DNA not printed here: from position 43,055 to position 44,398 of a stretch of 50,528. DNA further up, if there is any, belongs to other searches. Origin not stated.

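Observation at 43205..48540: Uncharacterised cluster: three paralogous nucleotidyltransferase-OB proteins, a glutaminase-less AsnB-type PP-loop enzyme with a zinc ribbon, and a CPBP protease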

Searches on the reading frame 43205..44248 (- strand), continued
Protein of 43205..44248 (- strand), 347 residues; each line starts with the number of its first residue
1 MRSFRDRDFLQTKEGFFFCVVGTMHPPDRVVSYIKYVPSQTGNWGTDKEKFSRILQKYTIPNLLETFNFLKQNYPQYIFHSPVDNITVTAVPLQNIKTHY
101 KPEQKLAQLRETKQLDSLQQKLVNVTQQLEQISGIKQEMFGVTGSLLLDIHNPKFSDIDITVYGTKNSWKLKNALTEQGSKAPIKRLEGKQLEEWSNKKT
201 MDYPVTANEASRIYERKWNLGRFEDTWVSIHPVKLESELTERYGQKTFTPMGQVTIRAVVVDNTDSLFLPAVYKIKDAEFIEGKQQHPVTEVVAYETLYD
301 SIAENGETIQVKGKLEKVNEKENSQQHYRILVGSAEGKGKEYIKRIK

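Call 61: find_related_loci(query=A5, collection=metagenome_contigs, flank=6000)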
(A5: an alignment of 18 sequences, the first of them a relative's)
Query A5 (316 aa) in metagenome_contigs; peptide patterns used: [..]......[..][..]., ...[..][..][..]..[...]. (x = any residue, [..] = any of these).
600 stretches matched a pattern (row limit reached: there are more); 591 encode a relative of the query (tblastn E <= 1e-3); the best 80 are kept; 80 distinct loci.
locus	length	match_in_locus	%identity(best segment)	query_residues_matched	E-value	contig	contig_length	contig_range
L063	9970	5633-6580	100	1-316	0e+0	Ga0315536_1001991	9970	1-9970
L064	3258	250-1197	86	1-316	0e+0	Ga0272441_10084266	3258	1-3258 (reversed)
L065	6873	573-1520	88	1-316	0e+0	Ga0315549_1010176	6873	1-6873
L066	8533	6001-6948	85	1-316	1e-180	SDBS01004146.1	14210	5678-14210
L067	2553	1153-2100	88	1-316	0e+0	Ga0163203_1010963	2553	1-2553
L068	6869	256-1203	83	1-316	7e-180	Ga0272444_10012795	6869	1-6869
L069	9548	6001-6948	85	1-316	1e-176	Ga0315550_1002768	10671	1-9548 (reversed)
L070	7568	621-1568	83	1-316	3e-176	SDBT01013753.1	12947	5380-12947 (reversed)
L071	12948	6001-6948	82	1-316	2e-174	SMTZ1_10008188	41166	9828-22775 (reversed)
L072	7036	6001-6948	85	1-316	9e-174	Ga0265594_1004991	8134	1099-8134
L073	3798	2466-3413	84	1-316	9e-179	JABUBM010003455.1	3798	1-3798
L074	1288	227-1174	81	1-316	0e+0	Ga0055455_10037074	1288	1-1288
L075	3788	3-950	84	1-316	2e-177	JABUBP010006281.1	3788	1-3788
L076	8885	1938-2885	84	1-316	8e-171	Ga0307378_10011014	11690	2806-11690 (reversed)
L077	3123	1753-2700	79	1-316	6e-178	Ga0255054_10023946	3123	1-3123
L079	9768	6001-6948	82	1-316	2e-167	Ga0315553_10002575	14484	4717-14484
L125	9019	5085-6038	60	1-316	6e-127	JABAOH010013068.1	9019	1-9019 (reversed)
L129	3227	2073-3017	59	1-316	2e-128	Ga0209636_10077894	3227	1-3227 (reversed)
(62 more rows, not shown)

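Call 66: search_protein_families(library=pfam, proteins=[L027:3971-4711:+, L027:8067-8948:-, L027:1605-3779:-, L049:4001-5932:+, L052:820-2898:+, L055:4612-5844:+, L055:8162-9226:+, L060:3931-5034:+, L060:8400-9032:+, L040:2368-3354:+], max_evalue=0.001)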
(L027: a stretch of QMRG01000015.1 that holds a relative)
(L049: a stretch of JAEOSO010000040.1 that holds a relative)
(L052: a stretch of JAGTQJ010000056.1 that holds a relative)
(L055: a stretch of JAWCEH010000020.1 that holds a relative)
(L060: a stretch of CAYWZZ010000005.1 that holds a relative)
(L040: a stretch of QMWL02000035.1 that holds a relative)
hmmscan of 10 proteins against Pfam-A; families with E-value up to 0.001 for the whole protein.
L027:3971-4711:+ (246 aa): 1 family
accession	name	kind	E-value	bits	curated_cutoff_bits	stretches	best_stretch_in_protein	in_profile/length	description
PF02830.23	V4R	-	4.7e-14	52.6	31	1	186-243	3-61/62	V4R domain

L027:8067-8948:- (293 aa): 1 family
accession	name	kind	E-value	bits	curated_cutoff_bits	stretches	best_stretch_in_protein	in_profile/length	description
PF00294.29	PfkB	-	9.7e-46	156.9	25.8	1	3-285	3-298/302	pfkB family carbohydrate kinase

L027:1605-3779:- (724 aa): 2 families
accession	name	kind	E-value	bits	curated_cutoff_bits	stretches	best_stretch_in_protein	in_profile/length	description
PF00923.25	TAL_FSA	-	1.6e-10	41.2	27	1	230-401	18-151/285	Transaldolase/Fructose-6-phosphate aldolase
PF00013.35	KH_1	-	0.00089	19.4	21.5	0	47-94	8-56/66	KH domain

L049:4001-5932:+ (643 aa): 5 families
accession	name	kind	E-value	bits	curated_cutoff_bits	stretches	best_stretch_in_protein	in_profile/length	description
PF07728.20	AAA_5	-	3.9e-22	79.2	22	1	58-195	2-139/139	AAA domain (dynein-related subfamily)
PF20030.5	bpMoxR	-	4e-09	36.3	27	1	32-219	8-185/205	MoxR domain in the MoxR-vWA-beta-propeller ternary systems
PF07726.17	AAA_3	-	1.5e-07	31.8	27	1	58-196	2-130/131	ATPase family associated with various cellular activities (AAA)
PF13519.12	VWA_2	-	1.6e-07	32.4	27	1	478-579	2-106/107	von Willebrand factor type A domain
PF00004.35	AAA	-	8.6e-05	23.4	21.2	1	58-184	1-116/131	ATPase family associated with various cellular activities (AAA)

L052:820-2898:+ (692 aa): 7 families
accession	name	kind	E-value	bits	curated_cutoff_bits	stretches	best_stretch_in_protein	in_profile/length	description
PF00122.25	E1-E2_ATPase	-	3.8e-58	196.4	28.1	1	186-363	1-179/181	E1-E2 ATPase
PF00702.32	Hydrolase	-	1.8e-40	139.8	26.4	1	382-599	2-191/191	haloacid dehalogenase-like hydrolase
PF04945.19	YHS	-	8.2e-07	29.4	30.3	1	4-42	3-41/47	YHS domain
PF08282.18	Hydrolase_3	-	5.1e-05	23.6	20.9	0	571-615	195-239/255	haloacid dehalogenase-like hydrolase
PF13344.12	Hydrolase_6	-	0.00025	21.5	27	0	509-555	6-52/101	Haloacid dehalogenase-like hydrolase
PF12710.13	HAD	-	0.00033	21.6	27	0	509-594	74-187/189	haloacid dehalogenase-like hydrolase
PF24273.1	TRASH_HVO_1752_C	-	0.00097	19.7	27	0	6-39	6-38/47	HVO_1752, C-terminal TRASH domain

L055:4612-5844:+ (410 aa): 1 family
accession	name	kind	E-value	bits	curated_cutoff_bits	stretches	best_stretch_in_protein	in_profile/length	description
PF01769.21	MgtE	-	4e-25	88.9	27.6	2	272-400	2-124/125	Divalent cation transporter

L055:8162-9226:+ (354 aa): 1 family
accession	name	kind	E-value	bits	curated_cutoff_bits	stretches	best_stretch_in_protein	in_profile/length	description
PF01380.27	SIS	-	1.2e-30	106.5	25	2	44-163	6-125/131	SIS domain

L060:3931-5034:+ (367 aa): 1 family
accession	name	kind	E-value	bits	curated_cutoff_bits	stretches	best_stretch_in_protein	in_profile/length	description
PF01950.21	FBPase_3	-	2.6e-172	573.4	25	1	4-364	1-360/361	Fructose-1,6-bisphosphatase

L060:8400-9032:+ (210 aa): 1 family
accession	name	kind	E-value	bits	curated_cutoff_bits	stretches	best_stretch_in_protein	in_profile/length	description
PF01725.21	Ham1p_like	-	2.2e-52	178.1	22.5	1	21-197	1-184/186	Ham1 family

L040:2368-3354:+ (328 aa): 2 families
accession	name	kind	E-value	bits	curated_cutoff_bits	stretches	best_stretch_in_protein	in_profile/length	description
PF01145.31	Band_7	-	7.5e-41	140.5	23.6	1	39-208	2-175/176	SPFH domain / Band 7 family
PF13421.11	Band_7_1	-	0.00077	19.6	24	0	138-193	153-208/211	SPFH domain-Band 7 family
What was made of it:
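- Tried and rejected: Neighbours of B-C in other non-Bathyarchaeum lineages are miscellaneous (V4R, PfkB, AAA-vWA, P-type ATPase, MgtE, SIS, FBPase, Ham1), so they give no shared theme (call 66).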

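Call 73: list_cluster_members(proteins=[P0124, P0128, P0139, P0152, P0160, P0192, P0201, P0228, P0260, P0214])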
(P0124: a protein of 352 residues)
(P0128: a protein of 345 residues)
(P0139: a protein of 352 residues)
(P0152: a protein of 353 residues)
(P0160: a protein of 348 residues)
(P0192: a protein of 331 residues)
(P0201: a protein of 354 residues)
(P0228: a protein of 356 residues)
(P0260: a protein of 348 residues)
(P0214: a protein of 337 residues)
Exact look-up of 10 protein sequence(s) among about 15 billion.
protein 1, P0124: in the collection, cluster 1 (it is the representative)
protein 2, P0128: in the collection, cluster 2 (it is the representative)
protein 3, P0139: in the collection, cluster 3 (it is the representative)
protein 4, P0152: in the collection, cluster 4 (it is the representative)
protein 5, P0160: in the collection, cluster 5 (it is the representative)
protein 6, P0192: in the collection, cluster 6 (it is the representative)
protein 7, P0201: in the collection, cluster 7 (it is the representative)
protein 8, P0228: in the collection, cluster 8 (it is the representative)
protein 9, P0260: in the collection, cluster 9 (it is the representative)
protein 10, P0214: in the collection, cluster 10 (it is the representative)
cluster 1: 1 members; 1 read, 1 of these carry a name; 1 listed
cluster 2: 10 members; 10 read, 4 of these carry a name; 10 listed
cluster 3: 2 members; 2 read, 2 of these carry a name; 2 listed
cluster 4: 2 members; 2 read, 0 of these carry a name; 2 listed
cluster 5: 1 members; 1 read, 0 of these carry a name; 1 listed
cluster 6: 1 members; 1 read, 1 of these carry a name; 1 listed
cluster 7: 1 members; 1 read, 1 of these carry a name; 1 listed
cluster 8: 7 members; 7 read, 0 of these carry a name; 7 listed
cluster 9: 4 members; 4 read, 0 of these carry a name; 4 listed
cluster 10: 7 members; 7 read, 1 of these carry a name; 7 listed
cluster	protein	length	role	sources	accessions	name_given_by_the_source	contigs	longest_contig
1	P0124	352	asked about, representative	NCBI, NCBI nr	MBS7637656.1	hypothetical protein KEJ49_02030 [Candidatus Bathyarchaeota archaeon] | hypothetical protein [Candidatus Bathyarchaeota archaeon]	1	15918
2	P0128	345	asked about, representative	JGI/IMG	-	-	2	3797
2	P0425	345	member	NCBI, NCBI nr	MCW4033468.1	MAG: hypothetical protein NWF08_08795 [Candidatus Bathyarchaeota archaeon] | hypothetical protein [Candidatus Bathyarchaeota archaeon]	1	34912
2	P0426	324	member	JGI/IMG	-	predicted nucleotidyltransferase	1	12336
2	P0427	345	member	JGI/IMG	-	predicted nucleotidyltransferase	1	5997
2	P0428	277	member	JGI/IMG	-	predicted nucleotidyltransferase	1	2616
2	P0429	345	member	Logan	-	-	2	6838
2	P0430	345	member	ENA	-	-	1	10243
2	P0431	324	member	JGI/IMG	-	-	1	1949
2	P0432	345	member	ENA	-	-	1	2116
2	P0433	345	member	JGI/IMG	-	-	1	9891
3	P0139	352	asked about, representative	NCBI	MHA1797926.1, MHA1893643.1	MAG: hypothetical protein ACTSVY_05700 [Candidatus Helarchaeota archaeon]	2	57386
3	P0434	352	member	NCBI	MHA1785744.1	MAG: hypothetical protein ACTSVE_11165 [Candidatus Helarchaeota archaeon]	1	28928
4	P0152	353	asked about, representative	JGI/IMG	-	-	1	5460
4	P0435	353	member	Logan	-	-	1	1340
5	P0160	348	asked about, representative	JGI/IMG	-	-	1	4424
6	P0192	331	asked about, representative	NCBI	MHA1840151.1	MAG: hypothetical protein ACTSYO_09390 [Candidatus Ranarchaeia archaeon]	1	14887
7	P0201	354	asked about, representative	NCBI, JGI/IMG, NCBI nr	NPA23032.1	MAG: hypothetical protein GXO23_01860 [Crenarchaeota archaeon] | hypothetical protein [Thermoproteota archaeon]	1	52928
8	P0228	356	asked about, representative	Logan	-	-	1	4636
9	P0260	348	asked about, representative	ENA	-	-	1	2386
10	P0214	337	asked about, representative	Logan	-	-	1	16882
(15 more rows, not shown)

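Call 76: search_protein_families(library=pfam, proteins=[L079:6964-8034:-, L079:2064-2996:+, L069:1793-2263:+, L069:2334-3449:+, L125:7456-8013:-, L129:1061-1963:-], max_evalue=0.001)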
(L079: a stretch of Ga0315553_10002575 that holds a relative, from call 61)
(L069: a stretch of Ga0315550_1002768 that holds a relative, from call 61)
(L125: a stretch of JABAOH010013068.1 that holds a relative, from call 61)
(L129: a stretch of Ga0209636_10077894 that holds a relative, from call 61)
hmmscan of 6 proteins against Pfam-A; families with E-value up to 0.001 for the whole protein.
L079:6964-8034:- (356 aa): 1 family
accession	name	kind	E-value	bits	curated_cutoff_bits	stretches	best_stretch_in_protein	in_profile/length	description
PF08735.15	DUF1786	-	1.4e-81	273.9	25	1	62-321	2-251/252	Putative pyruvate format-lyase activating enzyme (DUF1786)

L079:2064-2996:+ (310 aa): 2 families
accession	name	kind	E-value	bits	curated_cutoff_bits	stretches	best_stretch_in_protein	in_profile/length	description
PF00288.32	GHMP_kinases_N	-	2e-10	41.2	22.3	1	78-160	4-87/87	GHMP kinases N terminal domain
PF22700.2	MVD-like_N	-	4.1e-08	33.4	27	1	52-140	38-129/157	Diphosphomevalonate decarboxylase-like N-terminal domain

L069:1793-2263:+ (156 aa): 1 family
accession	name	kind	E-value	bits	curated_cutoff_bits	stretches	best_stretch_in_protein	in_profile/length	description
PF01467.32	CTP_transf_like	-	2.6e-17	63.7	21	1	10-144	2-130/133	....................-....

L069:2334-3449:+ (371 aa): 1 family
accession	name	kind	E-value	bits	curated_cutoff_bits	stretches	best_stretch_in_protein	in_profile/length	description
PF05559.16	DUF763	-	2.1e-132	441.6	35.5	1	5-332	1-319/319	Protein of unknown function (DUF763)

L125:7456-8013:- (185 aa): 1 family
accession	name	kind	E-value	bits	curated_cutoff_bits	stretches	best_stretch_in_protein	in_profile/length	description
PF02441.25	Flavoprotein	-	6.6e-50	169.3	22.7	1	1-171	1-161/162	Flavoprotein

L129:1061-1963:- (300 aa): 2 families
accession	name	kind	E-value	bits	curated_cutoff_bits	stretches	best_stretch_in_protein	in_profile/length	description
PF07155.17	ECF-ribofla_trS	-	6e-10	39.8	26.7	1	5-128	1-127/172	ECF-type riboflavin transporter, S component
PF12822.12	ECF_trnsprt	-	2.3e-06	28.2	30.7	1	10-142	2-140/169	ECF transporter, substrate-specific component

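Call 77: search_protein_families(library=ncbifam, proteins=[L079:6964-8034:-, L079:2064-2996:+, L069:1793-2263:+, L069:2334-3449:+, L129:1061-1963:-, L033:9893-10375:+], max_evalue=0.01)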
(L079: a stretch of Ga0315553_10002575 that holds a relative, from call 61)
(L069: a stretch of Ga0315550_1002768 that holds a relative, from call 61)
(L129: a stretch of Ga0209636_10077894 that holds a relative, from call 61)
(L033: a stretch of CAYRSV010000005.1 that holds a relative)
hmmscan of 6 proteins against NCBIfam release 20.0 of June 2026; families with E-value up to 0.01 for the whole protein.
L079:6964-8034:- (356 aa): 0 families

L079:2064-2996:+ (310 aa): 11 families
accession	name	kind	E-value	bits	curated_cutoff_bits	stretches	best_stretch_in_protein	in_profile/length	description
NF041122.1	panto_kin_Thplsm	equivalog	1e-38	133.3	500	1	6-289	3-276/298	pantoate kinase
NF040725.1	panto_kin_Meth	equivalog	4.2e-34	117.8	380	1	4-275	5-258/286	pantoate kinase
NF003036.0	PRK03926.1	equivalog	3.3e-10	39.5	403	1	61-147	41-129/302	mevalonate kinase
NF002288.1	PRK01212.1-4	equivalog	3.8e-10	39.3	194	1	48-165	25-150/303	homoserine kinase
TIGR00549.1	mevalon_kin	equivalog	8.7e-10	38.5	163.05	1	75-145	64-132/276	mevalonate kinase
TIGR00191.1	thrB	equivalog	4.4e-08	32.3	168.25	1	81-188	68-169/304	homoserine kinase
TIGR01920.1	Shik_kin_archae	equivalog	7.4e-07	28.8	126.85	1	38-131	15-107/266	shikimate kinase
NF003006.0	PRK03817.1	equivalog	1.2e-05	24.4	443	1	78-145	72-139/352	galactokinase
TIGR01240.1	mevDPdecarb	equivalog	1.5e-05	24.2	171.35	1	49-148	40-141/305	diphosphomevalonate decarboxylase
NF040704.1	IPP_alt_MvaD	equivalog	4.3e-05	22.8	475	1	57-142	50-135/323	phosphomevalonate decarboxylase MvaD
NF040726.1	BetaRFA-P_synth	equivalog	0.0012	18.1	328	0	75-138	69-128/327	beta-ribofuranosylaminobenzene 5'-phosphate synthase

L069:1793-2263:+ (156 aa): 10 families
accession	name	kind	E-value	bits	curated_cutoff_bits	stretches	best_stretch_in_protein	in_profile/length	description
NF001985.0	PRK00777.1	subfamily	4.8e-53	179.4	104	1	3-155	2-152/157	pantetheine-phosphate adenylyltransferase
NF002250.0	PRK01170.1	subfamily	7.4e-42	143.9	489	1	8-154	3-145/322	bifunctional pantetheine-phosphate adenylyltransferase/NTP phosphatase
NF041124.1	CoaD_Thcocales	equivalog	1.4e-31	109.6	290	1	2-151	1-149/156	phosphopantetheine adenylyltransferase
TIGR00125.1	cyt_tran_rel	domain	1.1e-13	51.1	27.7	1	8-69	2-61/65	adenylyltransferase/cytidyltransferase family protein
TIGR02199.1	rfaE_dom_II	equivalog_domain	9.4e-09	35.2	181.5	1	6-69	12-76/144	D-glycero-beta-D-manno-heptose 1-phosphate adenylyltransferase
NF008454.0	PRK11316.1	equivalog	2.2e-06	26.6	521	1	5-81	339-417/475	bifunctional D-glycero-beta-D-manno-heptose-7-phosphate kinase/D-glycero-beta-D-manno-heptose 1-phosphate adenylyltransferase HldE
TIGR01518.1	g3p_cytidyltrns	equivalog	4e-06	26.9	165.4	1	9-66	2-58/125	glycerol-3-phosphate cytidylyltransferase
NF004158.0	PRK05627.1-1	equivalog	0.0016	17.9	396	1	3-40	14-51/304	bifunctional riboflavin kinase/FAD synthetase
NF003787.0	PRK05379.1-4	equivalog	0.0039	16.2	449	1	2-85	6-85/346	bifunctional nicotinamide-nucleotide adenylyltransferase/Nudix hydroxylase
NF003786.0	PRK05379.1-2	equivalog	0.0072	15.6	397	1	3-85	12-90/354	bifunctional nicotinamide-nucleotide adenylyltransferase/Nudix hydroxylase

L069:2334-3449:+ (371 aa): 0 families

L129:1061-1963:- (300 aa): 2 families
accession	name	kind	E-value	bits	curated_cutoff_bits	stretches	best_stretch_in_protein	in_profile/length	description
TIGR04518.1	ECF_S_folT_fam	subfamily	9.2e-08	32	60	1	5-120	1-115/163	folate family ECF transporter S component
NF010182.0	PRK13661.1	equivalog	0.0042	16.9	99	1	5-113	4-112/183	ECF-type riboflavin transporter substrate-binding protein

L033:9893-10375:+ (160 aa): 5 families
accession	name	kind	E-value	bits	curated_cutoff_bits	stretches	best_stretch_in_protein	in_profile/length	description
NF040939.2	trans_reg_lrs14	equivalog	5.1e-06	26.5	90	1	19-91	11-82/103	Lrs14 family HTH-type transcriptional regulator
NF053606.1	Sta1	subfamily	0.00025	21.1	80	1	20-91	11-80/100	Sta1 family transcriptional regulator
NF038251.1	AdcR_fam_Zn_TF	equivalog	0.0039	17.4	175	1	45-104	49-103/143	zinc-dependent MarR family transcriptional regulator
TIGR01884.1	cas_HTH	subfamily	0.0052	16.2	60.2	0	47-82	158-193/202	CRISPR-associated CARF protein Csa3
NF038268.1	TF_SarA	equivalog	0.0068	16.4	175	1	39-95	44-100/121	global transcriptional regulator SarA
